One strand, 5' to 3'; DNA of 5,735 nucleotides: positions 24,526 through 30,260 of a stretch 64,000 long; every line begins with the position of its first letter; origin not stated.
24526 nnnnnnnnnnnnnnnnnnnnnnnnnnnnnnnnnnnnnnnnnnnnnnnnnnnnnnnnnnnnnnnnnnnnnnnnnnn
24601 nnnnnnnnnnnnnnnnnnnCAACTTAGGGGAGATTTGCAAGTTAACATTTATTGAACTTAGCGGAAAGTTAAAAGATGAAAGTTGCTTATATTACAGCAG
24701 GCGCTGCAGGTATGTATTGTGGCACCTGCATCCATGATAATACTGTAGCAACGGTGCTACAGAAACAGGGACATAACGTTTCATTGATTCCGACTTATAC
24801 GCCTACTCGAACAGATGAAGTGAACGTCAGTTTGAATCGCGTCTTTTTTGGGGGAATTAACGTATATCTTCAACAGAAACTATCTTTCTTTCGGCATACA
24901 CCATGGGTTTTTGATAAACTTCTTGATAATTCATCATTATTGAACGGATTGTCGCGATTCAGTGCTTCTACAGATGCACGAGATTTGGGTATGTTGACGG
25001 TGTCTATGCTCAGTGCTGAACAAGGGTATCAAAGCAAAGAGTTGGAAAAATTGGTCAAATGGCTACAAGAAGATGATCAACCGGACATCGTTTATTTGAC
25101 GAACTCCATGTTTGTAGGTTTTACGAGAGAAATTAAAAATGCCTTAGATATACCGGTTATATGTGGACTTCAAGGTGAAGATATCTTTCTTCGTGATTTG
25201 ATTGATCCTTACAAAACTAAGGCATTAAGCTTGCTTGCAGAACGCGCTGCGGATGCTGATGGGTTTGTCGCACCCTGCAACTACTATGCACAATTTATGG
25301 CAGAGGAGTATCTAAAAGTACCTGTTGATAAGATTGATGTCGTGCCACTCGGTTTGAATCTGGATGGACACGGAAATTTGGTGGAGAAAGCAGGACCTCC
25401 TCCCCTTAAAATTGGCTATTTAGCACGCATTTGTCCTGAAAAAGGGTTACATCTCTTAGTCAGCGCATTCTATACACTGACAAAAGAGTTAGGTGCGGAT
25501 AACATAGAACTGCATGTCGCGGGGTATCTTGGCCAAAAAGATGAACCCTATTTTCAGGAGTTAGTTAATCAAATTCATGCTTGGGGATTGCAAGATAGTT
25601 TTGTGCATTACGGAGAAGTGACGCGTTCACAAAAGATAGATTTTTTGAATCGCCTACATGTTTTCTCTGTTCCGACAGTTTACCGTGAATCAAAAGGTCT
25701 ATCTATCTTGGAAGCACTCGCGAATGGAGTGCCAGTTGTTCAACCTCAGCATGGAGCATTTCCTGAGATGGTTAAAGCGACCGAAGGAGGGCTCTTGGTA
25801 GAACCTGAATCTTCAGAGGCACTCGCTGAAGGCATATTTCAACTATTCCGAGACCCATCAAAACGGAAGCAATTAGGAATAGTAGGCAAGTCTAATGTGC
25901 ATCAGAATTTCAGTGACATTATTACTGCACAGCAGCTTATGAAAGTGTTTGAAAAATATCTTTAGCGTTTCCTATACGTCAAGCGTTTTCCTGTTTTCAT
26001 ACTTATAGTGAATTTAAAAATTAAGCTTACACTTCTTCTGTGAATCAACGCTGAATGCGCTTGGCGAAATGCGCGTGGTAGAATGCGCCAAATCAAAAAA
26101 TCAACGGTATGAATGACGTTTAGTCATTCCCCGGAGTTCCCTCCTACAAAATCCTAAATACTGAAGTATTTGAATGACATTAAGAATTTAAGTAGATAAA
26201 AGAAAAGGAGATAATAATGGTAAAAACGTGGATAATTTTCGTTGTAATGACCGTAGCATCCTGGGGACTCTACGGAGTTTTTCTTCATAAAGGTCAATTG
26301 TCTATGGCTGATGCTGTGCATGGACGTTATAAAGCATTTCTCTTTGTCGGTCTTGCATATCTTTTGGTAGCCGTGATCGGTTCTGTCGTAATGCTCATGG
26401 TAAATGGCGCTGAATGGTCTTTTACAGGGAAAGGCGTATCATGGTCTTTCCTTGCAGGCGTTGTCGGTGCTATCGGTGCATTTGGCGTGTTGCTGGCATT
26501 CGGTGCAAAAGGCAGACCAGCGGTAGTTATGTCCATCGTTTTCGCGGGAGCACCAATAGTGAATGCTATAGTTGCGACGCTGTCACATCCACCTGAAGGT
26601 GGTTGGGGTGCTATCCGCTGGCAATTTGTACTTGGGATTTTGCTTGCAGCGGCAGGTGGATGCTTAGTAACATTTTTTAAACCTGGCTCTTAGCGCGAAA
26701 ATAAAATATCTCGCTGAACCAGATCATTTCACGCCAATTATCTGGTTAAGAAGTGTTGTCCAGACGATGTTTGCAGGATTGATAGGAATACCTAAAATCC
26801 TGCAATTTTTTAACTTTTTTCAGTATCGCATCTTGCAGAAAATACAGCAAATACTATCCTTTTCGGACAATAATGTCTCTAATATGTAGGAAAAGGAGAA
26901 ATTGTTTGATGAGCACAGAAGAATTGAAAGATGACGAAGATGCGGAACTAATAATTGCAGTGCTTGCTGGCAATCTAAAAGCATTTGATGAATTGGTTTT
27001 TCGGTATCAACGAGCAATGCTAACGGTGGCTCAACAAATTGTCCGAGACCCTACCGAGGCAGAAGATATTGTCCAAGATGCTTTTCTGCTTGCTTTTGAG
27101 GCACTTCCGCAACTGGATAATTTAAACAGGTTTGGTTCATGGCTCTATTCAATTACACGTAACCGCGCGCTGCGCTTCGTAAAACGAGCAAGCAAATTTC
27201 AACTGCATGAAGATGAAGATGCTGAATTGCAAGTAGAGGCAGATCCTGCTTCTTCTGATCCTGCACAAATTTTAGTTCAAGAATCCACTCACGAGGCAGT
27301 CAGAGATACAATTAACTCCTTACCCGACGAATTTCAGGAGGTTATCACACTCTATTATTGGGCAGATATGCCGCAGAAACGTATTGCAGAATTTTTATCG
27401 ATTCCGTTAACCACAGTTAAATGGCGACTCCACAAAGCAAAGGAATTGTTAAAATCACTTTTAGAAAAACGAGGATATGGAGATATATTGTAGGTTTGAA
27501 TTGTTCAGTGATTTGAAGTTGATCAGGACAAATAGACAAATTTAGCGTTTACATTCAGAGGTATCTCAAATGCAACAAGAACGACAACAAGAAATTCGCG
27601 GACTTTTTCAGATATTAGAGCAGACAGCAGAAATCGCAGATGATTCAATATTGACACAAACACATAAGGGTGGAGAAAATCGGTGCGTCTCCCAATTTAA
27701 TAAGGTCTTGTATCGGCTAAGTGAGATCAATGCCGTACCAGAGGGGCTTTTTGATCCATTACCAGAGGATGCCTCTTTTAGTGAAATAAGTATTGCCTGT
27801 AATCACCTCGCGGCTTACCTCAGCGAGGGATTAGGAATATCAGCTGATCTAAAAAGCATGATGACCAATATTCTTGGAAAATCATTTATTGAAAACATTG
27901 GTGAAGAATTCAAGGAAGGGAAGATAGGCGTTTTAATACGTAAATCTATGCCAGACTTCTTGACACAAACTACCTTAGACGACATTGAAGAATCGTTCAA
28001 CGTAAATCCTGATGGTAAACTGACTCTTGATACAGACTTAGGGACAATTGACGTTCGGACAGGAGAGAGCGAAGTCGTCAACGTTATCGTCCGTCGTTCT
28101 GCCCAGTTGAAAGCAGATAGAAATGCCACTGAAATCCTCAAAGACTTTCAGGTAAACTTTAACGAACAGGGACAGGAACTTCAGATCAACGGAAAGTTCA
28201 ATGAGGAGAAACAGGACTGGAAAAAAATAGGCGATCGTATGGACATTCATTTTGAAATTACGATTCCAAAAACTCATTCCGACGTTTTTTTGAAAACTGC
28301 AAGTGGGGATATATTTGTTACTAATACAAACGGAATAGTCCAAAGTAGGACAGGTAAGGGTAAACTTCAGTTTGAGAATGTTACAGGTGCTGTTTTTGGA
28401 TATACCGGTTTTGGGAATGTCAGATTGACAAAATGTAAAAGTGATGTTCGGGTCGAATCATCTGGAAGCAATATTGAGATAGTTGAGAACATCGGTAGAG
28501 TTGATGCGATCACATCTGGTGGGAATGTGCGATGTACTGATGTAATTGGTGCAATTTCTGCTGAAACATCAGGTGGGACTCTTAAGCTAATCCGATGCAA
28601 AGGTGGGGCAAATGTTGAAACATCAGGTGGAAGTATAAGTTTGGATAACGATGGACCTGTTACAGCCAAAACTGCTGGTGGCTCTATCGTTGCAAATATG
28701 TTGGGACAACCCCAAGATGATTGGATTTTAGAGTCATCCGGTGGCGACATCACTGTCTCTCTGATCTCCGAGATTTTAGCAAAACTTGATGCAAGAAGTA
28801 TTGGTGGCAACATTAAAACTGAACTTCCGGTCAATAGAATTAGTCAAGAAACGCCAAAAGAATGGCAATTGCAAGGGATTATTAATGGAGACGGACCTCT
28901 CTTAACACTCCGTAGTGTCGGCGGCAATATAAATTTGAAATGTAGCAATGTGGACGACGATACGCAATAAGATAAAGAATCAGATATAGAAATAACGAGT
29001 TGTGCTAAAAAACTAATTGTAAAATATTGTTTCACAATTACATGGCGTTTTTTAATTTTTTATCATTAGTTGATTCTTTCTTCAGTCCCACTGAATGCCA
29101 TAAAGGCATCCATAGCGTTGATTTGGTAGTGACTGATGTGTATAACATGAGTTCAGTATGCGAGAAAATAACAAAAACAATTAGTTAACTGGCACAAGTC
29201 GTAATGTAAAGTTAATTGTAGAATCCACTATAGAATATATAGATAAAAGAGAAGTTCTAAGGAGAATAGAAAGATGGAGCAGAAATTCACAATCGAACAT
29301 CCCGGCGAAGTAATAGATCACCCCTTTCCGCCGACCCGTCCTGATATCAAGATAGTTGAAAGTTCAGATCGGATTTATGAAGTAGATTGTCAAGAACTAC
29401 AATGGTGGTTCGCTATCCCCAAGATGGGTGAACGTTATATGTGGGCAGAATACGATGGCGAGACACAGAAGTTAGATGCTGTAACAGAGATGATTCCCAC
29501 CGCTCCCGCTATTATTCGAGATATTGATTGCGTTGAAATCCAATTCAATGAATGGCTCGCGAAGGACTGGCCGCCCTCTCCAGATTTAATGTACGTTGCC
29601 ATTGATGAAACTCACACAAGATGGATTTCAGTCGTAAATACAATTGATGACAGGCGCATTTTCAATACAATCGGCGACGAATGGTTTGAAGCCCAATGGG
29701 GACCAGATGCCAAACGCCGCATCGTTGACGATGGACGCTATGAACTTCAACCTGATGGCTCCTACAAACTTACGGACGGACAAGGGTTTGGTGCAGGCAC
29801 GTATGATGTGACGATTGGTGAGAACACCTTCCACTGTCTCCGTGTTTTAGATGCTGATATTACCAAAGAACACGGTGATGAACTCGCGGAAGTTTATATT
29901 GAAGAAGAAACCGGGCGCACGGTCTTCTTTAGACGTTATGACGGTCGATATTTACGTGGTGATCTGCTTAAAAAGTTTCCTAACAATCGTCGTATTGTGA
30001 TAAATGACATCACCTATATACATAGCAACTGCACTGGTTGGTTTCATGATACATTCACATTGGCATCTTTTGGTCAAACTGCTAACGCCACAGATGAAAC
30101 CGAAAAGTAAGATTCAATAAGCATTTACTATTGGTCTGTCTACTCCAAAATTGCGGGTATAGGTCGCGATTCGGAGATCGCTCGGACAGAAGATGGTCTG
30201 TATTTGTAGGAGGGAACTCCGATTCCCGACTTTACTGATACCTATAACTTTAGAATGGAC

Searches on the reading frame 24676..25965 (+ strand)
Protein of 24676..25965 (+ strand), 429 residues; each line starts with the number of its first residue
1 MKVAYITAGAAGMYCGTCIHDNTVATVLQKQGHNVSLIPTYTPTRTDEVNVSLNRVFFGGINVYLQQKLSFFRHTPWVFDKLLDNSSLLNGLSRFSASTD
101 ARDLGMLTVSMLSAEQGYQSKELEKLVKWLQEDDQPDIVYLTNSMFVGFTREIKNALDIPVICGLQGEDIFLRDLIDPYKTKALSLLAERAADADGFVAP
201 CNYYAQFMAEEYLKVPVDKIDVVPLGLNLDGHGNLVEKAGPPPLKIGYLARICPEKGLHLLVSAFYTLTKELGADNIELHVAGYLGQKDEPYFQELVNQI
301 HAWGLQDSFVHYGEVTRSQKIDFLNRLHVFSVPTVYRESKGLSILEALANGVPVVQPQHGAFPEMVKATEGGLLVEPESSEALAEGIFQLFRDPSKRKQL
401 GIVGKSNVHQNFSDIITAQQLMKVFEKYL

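Call 11: search_protein_families(library=pfam, proteins=[window:24676-25965:+], max_evalue=0.001)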
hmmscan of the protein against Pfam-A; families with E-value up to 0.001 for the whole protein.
window:24676-25965:+ (429 aa): 5 families
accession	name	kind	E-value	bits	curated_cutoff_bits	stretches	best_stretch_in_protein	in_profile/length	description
PF00534.26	Glycos_transf_1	-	2.8e-30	105.5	26.4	1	243-402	15-167/172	Glycosyl transferases group 1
PF13692.12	Glyco_trans_1_4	-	2.5e-23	83.3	27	1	245-393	3-142/142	Glycosyl transferases group 1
PF13439.12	Glyco_transf_4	-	2.9e-11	44.1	28.5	1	123-230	61-169/170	Glycosyltransferase Family 4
PF13579.12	Glyco_trans_4_4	-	8.3e-07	29.9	29.7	1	122-226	59-158/158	Glycosyl transferase 4-like domain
PF20706.3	GT4-conflict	-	0.00082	18.9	26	0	238-360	189-314/385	Family 4 Glycosyltransferase in conflict systems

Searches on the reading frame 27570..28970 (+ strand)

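Call 11: search_protein_families(library=pfam, proteins=[window:27570-28970:+], max_evalue=0.001)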
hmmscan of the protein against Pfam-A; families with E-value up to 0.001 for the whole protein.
window:27570-28970:+ (466 aa): 0 families

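Call 67: search_protein_families(library=ncbifam, proteins=[window:27570-28970:+], max_evalue=0.01)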
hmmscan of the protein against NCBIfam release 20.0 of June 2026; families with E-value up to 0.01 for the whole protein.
window:27570-28970:+ (466 aa): 1 family
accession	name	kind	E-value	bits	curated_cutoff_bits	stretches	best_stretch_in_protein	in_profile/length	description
NF049997.1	LiaG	equivalog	8.3e-07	28.5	285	2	154-358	43-229/286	LiaG family protein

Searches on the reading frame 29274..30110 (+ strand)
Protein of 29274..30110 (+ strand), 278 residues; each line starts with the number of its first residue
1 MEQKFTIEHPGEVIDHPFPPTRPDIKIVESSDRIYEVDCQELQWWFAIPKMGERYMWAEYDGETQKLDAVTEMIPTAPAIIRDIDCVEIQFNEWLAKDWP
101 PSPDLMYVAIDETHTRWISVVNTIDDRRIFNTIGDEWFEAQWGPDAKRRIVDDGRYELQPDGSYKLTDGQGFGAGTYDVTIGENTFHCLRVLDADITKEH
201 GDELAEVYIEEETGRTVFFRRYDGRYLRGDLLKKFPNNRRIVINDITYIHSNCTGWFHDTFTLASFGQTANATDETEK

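Call 11: search_protein_families(library=pfam, proteins=[window:29274-30110:+], max_evalue=0.001)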
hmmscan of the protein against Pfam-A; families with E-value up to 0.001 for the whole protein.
window:29274-30110:+ (278 aa): 0 families

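Call 67: search_protein_families(library=ncbifam, proteins=[window:29274-30110:+], max_evalue=0.01)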
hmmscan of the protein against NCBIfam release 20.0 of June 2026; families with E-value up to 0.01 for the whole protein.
window:29274-30110:+ (278 aa): 0 families

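Call 77: search_protein_families(library=pfam, proteins=[window:29274-30107:+], max_evalue=1)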
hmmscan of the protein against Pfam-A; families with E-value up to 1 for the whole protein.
window:29274-30107:+ (278 aa): 0 families

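Call 91: search_solved_structures(query=window:29274-30107:+, max_evalue=1)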
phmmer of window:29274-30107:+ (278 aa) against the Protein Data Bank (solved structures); distinct sequences matched with E-value up to 1: 0.
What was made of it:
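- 29274..30110 (+): Conserved 278-aa gene of unknown function that precedes the giants in 21 poribacterial loci. No Pfam, NCBIfam or PDB match (calls 11, 67, 91).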
